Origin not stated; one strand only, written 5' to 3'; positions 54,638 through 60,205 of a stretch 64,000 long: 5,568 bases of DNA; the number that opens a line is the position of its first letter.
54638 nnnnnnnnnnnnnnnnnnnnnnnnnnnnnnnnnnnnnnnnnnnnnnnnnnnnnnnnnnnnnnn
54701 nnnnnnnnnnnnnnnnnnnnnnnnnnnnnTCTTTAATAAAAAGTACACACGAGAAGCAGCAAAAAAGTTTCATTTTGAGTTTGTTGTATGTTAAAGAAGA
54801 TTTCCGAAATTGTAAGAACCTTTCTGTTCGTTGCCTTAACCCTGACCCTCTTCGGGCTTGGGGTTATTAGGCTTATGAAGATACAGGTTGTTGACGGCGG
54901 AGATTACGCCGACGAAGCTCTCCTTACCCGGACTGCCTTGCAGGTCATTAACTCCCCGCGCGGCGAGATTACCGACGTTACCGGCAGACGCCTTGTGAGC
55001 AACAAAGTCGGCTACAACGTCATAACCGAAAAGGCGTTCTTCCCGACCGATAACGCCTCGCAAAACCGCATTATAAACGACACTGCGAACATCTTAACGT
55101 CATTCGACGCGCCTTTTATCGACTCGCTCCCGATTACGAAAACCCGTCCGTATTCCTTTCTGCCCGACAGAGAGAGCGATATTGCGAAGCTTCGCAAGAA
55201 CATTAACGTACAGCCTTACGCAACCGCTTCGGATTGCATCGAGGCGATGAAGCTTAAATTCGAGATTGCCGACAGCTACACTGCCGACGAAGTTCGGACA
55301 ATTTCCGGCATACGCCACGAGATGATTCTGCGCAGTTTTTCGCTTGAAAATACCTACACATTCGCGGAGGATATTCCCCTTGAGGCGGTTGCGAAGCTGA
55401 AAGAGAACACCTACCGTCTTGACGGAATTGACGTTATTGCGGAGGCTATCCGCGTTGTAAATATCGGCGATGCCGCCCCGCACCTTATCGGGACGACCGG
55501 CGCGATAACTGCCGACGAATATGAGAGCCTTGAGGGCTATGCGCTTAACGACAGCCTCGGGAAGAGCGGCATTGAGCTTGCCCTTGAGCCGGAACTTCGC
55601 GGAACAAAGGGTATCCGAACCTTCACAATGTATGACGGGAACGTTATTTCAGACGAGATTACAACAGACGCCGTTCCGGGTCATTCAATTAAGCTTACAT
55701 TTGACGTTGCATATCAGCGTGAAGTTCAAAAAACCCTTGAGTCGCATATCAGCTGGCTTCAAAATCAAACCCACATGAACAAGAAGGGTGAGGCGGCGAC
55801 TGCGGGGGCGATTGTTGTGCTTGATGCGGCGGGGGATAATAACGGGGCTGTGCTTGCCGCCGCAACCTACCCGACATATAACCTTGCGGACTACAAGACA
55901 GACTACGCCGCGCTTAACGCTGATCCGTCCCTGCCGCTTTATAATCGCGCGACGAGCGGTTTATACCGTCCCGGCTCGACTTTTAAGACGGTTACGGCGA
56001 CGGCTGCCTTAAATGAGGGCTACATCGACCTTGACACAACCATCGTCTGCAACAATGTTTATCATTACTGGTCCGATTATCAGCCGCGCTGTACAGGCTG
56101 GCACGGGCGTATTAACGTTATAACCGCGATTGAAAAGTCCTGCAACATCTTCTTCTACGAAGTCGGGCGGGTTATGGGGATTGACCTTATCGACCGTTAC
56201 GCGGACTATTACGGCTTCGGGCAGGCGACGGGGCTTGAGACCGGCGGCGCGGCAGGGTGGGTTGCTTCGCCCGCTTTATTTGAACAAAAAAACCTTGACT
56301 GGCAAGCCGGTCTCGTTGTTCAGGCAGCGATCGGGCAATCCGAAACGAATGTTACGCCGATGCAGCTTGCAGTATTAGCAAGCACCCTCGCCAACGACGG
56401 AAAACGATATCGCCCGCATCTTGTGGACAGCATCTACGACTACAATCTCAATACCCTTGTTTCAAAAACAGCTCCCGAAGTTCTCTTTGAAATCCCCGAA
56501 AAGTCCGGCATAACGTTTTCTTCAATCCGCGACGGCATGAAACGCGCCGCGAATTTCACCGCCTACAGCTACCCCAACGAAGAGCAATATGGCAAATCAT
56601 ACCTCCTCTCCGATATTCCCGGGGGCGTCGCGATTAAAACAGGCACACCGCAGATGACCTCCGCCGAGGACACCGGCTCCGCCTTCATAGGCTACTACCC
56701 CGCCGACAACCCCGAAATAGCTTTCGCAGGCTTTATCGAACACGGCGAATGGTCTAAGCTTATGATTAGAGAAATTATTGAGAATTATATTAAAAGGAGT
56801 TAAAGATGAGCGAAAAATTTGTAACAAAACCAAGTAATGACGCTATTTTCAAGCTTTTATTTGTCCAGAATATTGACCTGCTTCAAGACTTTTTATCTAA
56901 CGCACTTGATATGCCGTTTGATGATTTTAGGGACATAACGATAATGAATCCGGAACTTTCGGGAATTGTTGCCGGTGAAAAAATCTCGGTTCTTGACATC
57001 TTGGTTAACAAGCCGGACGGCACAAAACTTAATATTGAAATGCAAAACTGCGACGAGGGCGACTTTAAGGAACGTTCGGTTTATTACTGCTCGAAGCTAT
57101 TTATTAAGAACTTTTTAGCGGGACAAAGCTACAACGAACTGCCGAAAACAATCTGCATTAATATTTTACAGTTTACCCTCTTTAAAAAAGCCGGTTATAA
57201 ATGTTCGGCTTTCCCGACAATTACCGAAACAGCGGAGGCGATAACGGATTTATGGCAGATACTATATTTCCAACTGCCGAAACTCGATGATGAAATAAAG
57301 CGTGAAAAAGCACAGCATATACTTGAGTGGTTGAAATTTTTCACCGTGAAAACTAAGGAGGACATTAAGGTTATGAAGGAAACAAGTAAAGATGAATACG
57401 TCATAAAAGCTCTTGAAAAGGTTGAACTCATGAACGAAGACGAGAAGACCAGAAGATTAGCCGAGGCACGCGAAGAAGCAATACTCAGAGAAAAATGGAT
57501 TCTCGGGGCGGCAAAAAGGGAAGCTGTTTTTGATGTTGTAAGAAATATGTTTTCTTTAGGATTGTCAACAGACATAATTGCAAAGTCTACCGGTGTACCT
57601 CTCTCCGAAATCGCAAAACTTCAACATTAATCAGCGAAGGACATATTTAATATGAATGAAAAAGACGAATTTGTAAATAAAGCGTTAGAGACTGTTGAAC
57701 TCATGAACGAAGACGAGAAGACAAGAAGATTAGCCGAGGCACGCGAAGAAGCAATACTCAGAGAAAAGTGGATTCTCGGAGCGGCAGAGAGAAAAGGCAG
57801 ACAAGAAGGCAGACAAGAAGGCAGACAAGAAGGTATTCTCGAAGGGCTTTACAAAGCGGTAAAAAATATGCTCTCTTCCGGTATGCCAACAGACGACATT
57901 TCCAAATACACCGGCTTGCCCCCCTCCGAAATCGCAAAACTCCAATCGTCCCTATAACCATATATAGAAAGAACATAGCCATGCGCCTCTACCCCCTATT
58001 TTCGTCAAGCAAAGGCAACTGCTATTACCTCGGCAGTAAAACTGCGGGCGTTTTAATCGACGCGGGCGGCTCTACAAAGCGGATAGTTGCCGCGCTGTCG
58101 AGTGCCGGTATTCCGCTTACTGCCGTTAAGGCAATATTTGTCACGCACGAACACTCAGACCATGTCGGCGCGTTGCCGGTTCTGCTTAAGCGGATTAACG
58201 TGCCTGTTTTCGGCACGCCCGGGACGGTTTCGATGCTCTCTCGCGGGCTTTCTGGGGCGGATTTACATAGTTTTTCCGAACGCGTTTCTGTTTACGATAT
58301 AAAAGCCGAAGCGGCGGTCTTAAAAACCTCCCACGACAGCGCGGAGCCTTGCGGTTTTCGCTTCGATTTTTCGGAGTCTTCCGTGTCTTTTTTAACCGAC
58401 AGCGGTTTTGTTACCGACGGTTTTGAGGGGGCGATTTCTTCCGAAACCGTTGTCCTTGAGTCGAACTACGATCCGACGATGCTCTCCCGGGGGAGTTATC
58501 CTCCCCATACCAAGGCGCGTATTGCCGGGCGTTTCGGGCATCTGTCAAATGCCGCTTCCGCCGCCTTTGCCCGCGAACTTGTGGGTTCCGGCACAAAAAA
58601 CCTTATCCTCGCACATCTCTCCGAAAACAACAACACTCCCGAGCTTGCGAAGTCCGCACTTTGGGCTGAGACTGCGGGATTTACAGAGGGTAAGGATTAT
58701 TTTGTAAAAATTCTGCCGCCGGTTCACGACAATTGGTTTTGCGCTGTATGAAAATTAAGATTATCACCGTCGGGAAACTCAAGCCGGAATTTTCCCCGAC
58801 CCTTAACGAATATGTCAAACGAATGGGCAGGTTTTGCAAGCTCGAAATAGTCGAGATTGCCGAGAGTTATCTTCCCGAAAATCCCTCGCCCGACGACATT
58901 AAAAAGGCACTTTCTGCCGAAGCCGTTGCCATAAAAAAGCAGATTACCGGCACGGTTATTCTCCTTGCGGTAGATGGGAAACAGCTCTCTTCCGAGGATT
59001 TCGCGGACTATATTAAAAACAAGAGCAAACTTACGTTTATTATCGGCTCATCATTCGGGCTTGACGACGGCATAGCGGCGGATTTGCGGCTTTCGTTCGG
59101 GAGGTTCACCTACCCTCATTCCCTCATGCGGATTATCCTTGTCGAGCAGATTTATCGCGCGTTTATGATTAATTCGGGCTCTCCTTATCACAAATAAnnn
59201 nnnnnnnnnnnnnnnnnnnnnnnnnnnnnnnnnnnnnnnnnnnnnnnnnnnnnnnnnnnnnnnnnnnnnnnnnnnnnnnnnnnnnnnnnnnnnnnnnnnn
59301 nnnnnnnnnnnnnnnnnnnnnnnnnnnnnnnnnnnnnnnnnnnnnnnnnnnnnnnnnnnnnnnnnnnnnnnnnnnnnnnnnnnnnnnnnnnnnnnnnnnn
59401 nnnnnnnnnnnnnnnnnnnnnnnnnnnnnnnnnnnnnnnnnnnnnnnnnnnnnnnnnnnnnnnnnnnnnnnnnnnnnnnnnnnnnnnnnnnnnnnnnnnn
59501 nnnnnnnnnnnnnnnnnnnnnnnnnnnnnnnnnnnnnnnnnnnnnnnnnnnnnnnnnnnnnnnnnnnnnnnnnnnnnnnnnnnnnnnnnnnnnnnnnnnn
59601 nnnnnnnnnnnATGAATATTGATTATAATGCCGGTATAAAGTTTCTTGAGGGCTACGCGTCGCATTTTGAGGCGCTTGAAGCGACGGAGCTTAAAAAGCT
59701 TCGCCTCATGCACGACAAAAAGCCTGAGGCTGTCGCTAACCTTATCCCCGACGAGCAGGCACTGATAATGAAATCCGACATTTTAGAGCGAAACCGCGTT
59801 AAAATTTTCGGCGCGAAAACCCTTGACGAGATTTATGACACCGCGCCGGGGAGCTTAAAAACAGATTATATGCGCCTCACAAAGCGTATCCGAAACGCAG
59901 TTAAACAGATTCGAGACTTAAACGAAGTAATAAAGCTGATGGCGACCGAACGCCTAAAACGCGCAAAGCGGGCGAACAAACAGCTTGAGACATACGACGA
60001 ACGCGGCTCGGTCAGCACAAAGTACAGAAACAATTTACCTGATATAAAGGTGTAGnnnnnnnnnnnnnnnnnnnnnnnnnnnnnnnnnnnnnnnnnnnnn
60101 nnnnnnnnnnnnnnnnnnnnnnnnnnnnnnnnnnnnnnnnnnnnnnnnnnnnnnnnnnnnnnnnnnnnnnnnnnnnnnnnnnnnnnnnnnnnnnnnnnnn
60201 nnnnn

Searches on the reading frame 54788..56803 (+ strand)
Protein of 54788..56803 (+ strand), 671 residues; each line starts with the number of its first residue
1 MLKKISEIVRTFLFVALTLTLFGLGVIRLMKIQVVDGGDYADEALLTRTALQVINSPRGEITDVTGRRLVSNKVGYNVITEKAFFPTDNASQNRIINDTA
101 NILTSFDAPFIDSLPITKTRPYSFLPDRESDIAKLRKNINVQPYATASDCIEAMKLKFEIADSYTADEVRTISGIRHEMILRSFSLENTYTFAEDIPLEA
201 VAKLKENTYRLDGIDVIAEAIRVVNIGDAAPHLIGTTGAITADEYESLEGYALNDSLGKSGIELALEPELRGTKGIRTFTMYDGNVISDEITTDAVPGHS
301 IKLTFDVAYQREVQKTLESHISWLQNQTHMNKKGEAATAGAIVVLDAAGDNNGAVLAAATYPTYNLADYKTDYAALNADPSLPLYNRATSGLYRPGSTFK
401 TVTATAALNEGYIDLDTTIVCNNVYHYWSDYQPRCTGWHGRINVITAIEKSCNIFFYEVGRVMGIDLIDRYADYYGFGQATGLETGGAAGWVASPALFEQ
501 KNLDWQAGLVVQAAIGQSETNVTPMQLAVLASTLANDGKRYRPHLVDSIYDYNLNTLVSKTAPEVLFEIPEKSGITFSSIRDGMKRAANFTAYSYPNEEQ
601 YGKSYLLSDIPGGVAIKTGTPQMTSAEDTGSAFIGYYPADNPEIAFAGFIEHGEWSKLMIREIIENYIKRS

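Call 8: search_protein_families(library=pfam, proteins=[window:54788-56803:+], max_evalue=0.00001)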
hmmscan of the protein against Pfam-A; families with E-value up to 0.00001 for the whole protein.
window:54788-56803:+ (671 aa): 2 families
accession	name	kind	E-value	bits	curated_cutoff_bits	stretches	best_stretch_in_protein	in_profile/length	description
PF00905.27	Transpeptidase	-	7.2e-47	160.5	22.1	1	340-654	1-282/299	Penicillin binding protein transpeptidase domain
PF03717.20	PBP_dimer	-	9.7e-30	104.7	24.4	1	54-287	2-176/180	Penicillin-binding Protein dimerisation domain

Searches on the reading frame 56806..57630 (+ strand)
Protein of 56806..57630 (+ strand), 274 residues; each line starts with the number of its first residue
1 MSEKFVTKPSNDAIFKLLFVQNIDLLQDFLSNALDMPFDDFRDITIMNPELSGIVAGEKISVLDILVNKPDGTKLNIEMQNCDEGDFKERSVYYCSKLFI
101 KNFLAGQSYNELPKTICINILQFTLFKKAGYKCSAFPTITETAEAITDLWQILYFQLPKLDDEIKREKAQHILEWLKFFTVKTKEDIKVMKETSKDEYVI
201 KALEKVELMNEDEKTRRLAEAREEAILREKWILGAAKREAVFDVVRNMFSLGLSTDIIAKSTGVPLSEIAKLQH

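Call 65: search_protein_families(library=pfam, proteins=[window:56806-57630:+], max_evalue=0.0001)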
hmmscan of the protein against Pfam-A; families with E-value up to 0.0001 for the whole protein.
window:56806-57630:+ (274 aa): 1 family
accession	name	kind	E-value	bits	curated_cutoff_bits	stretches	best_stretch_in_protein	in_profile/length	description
PF12784.13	PDDEXK_2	-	1.4e-41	143.1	27.4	1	9-228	1-221/229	PD-(D/E)XK nuclease family transposase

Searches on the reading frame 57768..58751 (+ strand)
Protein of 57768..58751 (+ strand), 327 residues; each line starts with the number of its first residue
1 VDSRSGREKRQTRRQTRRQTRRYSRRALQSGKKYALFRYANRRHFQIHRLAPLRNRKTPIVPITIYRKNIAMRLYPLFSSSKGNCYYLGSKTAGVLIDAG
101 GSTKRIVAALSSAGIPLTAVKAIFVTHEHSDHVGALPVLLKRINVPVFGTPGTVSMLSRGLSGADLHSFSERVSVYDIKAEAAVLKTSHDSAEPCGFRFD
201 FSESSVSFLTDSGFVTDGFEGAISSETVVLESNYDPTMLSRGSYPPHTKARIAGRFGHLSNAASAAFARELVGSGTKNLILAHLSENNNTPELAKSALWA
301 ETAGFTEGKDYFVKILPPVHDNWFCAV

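Call 65: search_protein_families(library=pfam, proteins=[window:57768-58751:+], max_evalue=0.0001)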
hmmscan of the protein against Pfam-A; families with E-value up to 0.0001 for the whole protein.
window:57768-58751:+ (327 aa): 2 families
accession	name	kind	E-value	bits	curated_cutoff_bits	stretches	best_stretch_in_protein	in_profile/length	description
PF00753.33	Lactamase_B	-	4.5e-16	59.8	22.7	1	83-162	6-86/196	Metallo-beta-lactamase superfamily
PF12706.13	Lactamase_B_2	-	3.1e-13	50.2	27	1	95-271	3-190/200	Beta-lactamase superfamily domain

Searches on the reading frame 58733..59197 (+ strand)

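Call 65: search_protein_families(library=pfam, proteins=[window:58733-59197:+], max_evalue=0.0001)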
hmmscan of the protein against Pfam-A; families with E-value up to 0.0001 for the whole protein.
window:58733-59197:+ (154 aa): 1 family
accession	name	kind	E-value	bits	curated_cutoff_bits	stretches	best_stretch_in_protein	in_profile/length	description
PF02590.22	SPOUT_MTase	-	1.5e-42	145.6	27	1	6-153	1-154/154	Predicted SPOUT methyltransferase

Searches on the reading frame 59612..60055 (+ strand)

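Call 65: search_protein_families(library=pfam, proteins=[window:59612-60055:+], max_evalue=0.0001)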
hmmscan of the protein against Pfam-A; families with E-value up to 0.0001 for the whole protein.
window:59612-60055:+ (147 aa): 1 family
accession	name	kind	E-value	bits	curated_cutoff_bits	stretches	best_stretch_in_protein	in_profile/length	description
PF05130.17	FlgN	-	1.7e-05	25.7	30.5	1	12-131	10-135/147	FlgN protein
